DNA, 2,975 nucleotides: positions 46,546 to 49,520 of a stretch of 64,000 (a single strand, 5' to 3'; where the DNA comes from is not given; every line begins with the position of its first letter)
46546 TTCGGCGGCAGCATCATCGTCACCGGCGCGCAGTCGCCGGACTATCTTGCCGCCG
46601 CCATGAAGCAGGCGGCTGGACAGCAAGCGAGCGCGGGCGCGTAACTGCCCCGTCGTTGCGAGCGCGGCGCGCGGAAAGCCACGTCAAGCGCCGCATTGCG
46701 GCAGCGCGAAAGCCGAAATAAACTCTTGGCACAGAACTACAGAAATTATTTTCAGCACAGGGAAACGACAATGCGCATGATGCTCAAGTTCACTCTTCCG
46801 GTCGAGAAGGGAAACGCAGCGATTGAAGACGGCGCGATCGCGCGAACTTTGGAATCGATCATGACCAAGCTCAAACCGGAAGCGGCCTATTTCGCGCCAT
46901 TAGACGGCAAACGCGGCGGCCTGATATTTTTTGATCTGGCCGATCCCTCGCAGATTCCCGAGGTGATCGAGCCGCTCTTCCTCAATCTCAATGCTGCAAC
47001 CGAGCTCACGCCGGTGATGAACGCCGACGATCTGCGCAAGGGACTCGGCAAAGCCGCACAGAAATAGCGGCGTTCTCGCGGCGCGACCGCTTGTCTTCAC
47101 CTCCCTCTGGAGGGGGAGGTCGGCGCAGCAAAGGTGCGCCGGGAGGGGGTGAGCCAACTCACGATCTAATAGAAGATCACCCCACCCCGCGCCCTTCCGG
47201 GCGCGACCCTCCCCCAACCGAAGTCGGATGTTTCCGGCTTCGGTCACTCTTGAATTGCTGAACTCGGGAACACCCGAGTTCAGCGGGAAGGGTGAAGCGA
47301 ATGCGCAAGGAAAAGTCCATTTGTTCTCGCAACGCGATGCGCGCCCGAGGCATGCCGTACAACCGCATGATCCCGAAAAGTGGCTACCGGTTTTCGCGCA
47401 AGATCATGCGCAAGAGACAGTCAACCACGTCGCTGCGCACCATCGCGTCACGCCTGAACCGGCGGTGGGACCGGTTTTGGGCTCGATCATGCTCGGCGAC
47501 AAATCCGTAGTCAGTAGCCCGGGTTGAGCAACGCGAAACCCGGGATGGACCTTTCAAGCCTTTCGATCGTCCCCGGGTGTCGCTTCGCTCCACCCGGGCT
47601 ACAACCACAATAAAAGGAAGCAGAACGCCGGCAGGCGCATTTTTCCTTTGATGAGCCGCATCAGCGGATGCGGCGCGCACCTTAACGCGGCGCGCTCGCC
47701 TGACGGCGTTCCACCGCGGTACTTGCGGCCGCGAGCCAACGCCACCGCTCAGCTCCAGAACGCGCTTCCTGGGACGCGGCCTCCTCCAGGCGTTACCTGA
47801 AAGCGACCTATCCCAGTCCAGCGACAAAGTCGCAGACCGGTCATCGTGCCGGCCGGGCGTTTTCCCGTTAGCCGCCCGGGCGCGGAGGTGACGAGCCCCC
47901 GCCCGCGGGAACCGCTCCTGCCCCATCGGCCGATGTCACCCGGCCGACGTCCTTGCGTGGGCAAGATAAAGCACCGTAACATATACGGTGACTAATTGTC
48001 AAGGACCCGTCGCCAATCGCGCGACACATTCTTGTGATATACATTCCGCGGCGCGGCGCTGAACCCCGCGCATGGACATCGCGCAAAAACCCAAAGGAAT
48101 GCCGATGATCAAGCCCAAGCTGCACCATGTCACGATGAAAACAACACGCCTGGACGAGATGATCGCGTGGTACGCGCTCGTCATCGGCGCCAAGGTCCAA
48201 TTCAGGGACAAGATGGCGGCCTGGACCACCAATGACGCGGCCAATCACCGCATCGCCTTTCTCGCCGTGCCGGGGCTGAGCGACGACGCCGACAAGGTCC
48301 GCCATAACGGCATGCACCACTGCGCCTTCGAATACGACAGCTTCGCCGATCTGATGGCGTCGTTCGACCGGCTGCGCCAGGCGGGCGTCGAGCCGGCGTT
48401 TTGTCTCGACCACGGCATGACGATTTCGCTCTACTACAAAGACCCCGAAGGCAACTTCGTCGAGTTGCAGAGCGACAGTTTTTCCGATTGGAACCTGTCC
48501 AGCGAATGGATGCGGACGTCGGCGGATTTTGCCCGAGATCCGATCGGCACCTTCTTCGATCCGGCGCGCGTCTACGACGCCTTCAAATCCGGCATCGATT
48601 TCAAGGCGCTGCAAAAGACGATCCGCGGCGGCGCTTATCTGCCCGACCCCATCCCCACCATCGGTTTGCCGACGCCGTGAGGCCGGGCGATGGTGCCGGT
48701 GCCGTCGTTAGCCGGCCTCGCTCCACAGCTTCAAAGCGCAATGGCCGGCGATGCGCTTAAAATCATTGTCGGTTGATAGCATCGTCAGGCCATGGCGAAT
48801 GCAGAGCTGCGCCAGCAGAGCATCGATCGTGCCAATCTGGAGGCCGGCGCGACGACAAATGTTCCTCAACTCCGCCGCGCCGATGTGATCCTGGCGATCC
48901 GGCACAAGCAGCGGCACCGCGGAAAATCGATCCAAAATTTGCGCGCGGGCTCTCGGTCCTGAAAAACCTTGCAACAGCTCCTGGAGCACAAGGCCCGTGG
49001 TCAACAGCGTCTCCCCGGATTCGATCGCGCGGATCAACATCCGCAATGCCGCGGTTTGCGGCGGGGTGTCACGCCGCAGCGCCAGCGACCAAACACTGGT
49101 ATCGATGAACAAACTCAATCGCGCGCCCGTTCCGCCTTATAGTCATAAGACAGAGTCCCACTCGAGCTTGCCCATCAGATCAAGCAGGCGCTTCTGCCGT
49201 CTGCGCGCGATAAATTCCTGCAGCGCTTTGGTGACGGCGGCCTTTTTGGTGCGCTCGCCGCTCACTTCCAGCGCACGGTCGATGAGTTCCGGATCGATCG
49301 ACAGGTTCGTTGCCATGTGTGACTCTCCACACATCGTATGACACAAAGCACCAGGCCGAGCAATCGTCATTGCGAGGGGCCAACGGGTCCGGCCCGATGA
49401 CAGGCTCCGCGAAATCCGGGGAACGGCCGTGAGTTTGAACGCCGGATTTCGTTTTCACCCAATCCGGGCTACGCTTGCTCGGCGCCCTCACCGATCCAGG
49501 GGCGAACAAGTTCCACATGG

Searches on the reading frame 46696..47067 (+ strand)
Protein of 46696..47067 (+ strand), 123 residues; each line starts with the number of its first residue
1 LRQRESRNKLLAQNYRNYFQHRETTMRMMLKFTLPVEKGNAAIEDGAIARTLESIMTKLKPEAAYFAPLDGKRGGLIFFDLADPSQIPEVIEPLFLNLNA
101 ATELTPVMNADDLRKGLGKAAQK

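Call 102: search_protein_families(library=pfam, alignment_id=A7, max_evalue=0.00001)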
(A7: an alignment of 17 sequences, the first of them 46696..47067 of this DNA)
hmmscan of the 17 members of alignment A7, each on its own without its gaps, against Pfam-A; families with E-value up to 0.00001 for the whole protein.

A. member 1, window:46696-47067:+ (123 aa): 0 families

B. families by the number of members that match (of 17 scanned): 16 families
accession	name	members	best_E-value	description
PF00496.27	SBP_bac_5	1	8.7e-68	Bacterial extracellular solute-binding proteins, family 5 Middle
PF01380.27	SIS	1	1.4e-61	SIS domain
PF01323.26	DSBA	1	5.8e-38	DSBA-like thioredoxin domain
PF01494.25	FAD_binding_3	1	1.4e-36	FAD binding domain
PF06776.18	IalB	1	4.7e-30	Invasion associated locus B (IalB) protein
PF03328.21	HpcH_HpaI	1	1.3e-24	HpcH/HpaI aldolase/citrate lyase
PF00270.35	DEAD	1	5.3e-21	DEAD/DEAH box helicase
PF00501.34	AMP-binding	1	4.6e-20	AMP-binding enzyme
PF00271.37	Helicase_C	1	1.3e-19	Helicase conserved C-terminal domain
PF01850.27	PIN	1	1.7e-16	PIN domain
PF09957.15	VapB_antitoxin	1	1.5e-14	Bacterial antitoxin of type II TA system, VapB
PF19833.4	RecG_dom3_C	1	1.2e-13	ATP-dependent DNA helicase RecG, domain 3, C-terminal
PF00903.31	Glyoxalase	1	2e-12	Glyoxalase/Bleomycin resistance protein/Dioxygenase superfamily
PF04851.21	ResIII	1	1.4e-09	Type III restriction enzyme, res subunit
PF17191.10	RecG_wedge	1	6.9e-09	RecG wedge domain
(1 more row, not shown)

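Call 103: search_protein_families(library=padloc, alignment_id=A7, max_evalue=0.00001)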
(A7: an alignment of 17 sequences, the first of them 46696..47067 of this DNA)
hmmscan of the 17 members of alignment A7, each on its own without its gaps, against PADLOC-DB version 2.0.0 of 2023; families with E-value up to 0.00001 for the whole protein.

A. member 1, window:46696-47067:+ (123 aa): 0 families

B. families by the number of members that match (of 17 scanned): 8 families
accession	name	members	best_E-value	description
PDLC01770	Cas3g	1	4.4e-13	-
PDLC02707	PbeA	1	6.1e-12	PbeA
PDLC01767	Cas3e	1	1.5e-10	-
PDLC00938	Cas3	1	6.4e-10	CRISPR-associated helicase Cas3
PDLC01252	Cas3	1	7.2e-09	CAS-I; effector_G3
PDLC01769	Cas3g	1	6.3e-08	-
PDLC01761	Cas3b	1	1.6e-07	-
PDLC02704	PbeA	1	7.5e-07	PbeA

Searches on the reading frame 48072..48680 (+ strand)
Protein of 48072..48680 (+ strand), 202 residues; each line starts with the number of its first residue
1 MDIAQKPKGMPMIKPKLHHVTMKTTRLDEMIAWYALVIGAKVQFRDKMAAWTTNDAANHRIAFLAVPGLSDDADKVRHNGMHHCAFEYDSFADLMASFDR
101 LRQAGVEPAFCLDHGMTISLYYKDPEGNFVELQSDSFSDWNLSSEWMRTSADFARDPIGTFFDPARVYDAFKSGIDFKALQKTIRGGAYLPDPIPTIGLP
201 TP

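Call 46: search_protein_families(library=pfam, proteins=[window:48072-48680:+], max_evalue=0.01)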
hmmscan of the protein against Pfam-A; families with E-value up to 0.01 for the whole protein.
window:48072-48680:+ (202 aa): 3 families
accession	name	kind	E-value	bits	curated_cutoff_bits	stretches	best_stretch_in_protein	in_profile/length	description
PF00903.31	Glyoxalase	-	2e-12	48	20.6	1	16-132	1-121/121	Glyoxalase/Bleomycin resistance protein/Dioxygenase superfamily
PF18029.7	Glyoxalase_6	-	3.8e-05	24.7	23.6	1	20-128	2-101/106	Glyoxalase-like domain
PF13669.12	Glyoxalase_4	-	0.0034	18.1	27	0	18-109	1-94/109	Glyoxalase/Bleomycin resistance protein/Dioxygenase superfamily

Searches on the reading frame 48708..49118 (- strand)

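Call 46: search_protein_families(library=pfam, proteins=[window:48708-49118:-], max_evalue=0.01)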
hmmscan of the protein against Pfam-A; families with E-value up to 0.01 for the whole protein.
window:48708-49118:- (136 aa): 1 family
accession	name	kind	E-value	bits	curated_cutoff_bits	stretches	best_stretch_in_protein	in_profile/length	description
PF01850.27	PIN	-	1.7e-16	61.4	23.6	1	4-125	2-119/120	PIN domain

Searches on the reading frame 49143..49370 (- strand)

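Call 46: search_protein_families(library=pfam, proteins=[window:49143-49370:-], max_evalue=0.01)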
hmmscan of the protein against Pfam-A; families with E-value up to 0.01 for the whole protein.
window:49143-49370:- (75 aa): 2 families
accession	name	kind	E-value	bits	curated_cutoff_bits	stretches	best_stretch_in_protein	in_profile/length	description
PF09957.15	VapB_antitoxin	-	1.5e-14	54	23.4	1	19-65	1-47/47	Bacterial antitoxin of type II TA system, VapB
PF07704.17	PSK_trans_fac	-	0.0099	17.2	28.3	0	30-64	14-50/82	Rv0623-like transcription factor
